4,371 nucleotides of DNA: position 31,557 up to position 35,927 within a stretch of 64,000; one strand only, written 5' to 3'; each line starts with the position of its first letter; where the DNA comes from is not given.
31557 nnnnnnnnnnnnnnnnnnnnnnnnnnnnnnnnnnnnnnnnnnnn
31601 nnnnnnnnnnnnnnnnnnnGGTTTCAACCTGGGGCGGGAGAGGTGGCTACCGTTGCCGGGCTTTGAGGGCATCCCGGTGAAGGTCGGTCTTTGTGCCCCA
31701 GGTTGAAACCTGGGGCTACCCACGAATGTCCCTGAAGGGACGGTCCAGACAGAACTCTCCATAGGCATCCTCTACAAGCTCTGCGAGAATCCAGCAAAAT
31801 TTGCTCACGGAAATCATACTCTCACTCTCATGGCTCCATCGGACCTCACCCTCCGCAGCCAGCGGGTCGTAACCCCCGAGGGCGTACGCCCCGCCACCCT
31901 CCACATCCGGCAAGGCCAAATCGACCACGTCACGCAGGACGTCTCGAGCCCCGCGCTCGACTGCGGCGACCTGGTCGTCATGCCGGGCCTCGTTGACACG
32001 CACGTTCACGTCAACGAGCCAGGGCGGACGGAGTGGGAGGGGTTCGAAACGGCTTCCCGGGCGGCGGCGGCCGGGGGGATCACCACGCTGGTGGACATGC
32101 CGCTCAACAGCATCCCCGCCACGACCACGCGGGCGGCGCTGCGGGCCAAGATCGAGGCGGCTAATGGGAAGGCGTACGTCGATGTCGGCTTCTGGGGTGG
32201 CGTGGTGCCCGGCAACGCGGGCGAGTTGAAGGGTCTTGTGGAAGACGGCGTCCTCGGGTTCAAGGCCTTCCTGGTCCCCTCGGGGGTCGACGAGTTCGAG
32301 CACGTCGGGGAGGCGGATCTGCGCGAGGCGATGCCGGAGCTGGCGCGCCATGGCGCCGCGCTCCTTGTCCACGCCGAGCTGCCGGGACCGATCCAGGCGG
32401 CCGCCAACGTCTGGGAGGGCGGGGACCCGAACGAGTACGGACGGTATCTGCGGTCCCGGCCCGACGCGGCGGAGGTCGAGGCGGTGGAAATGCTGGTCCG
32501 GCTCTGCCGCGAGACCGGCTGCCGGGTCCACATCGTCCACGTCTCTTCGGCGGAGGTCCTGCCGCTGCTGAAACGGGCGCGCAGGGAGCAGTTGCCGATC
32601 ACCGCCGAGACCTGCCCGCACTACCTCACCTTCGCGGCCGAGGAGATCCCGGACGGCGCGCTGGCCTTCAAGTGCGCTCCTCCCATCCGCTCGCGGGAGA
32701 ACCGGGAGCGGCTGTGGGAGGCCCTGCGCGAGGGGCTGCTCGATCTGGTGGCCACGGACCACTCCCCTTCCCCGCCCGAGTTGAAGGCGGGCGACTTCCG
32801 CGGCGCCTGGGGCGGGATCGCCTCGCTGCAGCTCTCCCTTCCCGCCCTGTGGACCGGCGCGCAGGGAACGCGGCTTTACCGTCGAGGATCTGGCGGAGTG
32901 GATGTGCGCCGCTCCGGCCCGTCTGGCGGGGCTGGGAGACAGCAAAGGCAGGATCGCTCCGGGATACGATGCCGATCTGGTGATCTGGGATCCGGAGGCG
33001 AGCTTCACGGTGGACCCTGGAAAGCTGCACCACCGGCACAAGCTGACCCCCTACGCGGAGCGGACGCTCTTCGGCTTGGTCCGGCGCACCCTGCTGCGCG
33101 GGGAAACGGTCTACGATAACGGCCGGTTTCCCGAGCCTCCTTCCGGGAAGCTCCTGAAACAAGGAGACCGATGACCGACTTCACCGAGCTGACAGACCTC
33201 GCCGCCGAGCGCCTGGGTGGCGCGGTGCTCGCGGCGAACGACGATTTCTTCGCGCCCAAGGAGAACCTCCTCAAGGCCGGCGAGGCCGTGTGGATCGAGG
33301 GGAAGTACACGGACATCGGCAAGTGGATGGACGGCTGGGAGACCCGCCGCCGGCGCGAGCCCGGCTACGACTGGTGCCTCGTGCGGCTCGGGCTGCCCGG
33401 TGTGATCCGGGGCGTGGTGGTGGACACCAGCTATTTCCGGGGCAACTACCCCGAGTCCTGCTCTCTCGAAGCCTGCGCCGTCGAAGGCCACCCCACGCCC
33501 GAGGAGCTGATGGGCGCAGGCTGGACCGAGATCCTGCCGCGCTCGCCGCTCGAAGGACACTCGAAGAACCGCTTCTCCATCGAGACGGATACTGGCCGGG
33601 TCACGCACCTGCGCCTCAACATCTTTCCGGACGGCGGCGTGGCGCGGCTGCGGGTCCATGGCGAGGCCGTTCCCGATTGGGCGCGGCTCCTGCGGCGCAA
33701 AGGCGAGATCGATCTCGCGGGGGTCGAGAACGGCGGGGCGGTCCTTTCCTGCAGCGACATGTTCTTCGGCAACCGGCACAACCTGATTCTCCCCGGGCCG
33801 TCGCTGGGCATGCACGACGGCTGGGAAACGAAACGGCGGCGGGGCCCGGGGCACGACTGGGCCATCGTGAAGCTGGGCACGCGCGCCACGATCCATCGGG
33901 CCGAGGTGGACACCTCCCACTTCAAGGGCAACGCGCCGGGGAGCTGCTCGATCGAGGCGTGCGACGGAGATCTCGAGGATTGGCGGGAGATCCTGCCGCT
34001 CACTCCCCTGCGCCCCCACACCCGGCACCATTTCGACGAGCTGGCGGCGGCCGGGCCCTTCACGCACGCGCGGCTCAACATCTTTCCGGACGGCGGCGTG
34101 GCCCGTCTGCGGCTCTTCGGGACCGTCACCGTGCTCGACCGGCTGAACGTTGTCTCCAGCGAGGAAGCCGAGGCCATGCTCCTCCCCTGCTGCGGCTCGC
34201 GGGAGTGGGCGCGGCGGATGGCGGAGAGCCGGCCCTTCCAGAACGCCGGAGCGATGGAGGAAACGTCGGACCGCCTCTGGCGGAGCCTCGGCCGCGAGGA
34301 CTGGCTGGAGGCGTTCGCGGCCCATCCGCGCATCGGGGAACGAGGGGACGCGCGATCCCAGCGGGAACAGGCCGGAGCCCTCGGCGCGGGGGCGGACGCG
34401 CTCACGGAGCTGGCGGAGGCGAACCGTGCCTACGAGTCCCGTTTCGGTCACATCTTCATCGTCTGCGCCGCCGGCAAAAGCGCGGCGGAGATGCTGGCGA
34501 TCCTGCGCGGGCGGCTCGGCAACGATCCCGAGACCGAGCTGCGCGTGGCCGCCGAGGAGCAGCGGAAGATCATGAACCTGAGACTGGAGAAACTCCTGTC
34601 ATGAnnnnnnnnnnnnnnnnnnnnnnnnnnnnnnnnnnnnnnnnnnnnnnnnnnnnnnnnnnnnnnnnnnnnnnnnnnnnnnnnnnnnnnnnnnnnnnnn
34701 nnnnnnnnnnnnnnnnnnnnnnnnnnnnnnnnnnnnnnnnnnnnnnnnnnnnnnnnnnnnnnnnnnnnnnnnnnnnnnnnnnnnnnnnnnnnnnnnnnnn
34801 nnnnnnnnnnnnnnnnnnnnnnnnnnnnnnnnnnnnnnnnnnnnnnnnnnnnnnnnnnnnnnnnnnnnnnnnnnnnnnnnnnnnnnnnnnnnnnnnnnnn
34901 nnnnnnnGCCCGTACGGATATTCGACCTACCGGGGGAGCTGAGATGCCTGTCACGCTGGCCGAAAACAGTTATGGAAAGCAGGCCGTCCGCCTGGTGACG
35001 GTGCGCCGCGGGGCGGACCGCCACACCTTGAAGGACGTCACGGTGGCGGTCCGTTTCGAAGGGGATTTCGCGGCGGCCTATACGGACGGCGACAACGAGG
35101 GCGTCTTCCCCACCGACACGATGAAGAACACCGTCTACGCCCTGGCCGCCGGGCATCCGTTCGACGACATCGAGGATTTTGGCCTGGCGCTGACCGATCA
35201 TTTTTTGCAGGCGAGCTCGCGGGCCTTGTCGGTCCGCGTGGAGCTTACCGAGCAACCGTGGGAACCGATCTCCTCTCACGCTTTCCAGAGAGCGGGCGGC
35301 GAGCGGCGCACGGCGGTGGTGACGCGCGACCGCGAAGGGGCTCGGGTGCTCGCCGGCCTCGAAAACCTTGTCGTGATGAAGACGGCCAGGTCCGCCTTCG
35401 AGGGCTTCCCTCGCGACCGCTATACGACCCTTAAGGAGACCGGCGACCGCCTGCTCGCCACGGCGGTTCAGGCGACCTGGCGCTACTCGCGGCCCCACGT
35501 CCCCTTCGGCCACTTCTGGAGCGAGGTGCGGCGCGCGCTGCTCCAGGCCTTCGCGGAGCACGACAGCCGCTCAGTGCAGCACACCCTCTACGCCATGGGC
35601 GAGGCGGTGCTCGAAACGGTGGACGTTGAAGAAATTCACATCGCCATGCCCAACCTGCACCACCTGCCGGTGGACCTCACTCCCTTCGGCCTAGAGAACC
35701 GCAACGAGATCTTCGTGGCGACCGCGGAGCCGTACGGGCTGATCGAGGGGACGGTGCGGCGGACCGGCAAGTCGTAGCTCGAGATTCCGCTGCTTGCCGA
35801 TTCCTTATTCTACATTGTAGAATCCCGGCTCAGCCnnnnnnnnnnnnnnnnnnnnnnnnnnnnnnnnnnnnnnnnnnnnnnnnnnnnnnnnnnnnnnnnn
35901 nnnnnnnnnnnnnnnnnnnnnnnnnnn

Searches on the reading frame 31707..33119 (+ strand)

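Call 30: search_protein_families(library=pfam, proteins=[window:31707-33119:+], max_evalue=0.0001)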
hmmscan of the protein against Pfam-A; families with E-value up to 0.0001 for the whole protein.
window:31707-33119:+ (470 aa): 1 family
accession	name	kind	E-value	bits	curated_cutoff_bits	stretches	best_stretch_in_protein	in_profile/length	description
PF01979.26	Amidohydro_1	-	5.6e-16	59.2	25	1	90-353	1-252/345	Amidohydrolase family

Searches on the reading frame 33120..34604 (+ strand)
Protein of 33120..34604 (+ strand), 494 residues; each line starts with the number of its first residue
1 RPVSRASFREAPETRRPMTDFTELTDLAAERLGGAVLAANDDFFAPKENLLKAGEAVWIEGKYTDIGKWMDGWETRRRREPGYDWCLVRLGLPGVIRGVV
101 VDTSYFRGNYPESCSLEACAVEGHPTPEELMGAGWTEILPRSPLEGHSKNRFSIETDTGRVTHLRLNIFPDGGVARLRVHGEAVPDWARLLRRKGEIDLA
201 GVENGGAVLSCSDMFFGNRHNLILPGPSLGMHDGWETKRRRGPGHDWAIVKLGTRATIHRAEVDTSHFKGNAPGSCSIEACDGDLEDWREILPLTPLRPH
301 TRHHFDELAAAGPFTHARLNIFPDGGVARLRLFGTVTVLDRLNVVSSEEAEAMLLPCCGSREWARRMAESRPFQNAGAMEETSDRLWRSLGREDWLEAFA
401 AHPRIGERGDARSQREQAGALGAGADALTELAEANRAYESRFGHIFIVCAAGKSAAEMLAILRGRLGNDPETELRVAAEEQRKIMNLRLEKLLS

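Call 30: search_protein_families(library=pfam, proteins=[window:33120-34604:+], max_evalue=0.0001)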
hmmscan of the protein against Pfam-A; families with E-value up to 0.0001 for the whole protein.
window:33120-34604:+ (494 aa): 2 families
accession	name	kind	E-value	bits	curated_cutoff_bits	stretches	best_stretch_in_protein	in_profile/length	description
PF03561.21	Allantoicase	-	7.5e-103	341.3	27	2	33-183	1-154/155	Allantoicase repeat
PF09349.15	OHCU_decarbox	-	2e-43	149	24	1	344-490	2-155/155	OHCU decarboxylase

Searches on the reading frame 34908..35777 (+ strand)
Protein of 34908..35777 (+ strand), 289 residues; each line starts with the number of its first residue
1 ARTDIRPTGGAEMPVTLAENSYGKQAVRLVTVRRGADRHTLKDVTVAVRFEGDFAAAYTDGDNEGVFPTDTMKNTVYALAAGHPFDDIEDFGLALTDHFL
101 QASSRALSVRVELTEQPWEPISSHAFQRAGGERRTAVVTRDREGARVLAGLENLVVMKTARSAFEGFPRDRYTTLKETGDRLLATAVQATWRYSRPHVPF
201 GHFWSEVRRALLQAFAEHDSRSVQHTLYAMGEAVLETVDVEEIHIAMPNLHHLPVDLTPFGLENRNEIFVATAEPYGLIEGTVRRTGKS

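Call 30: search_protein_families(library=pfam, proteins=[window:34908-35777:+], max_evalue=0.0001)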
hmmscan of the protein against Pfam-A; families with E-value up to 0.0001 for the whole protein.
window:34908-35777:+ (289 aa): 1 family
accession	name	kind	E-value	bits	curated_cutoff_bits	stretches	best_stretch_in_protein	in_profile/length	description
PF01014.23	Uricase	-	1.3e-50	171.9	25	2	149-280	3-140/140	Uricase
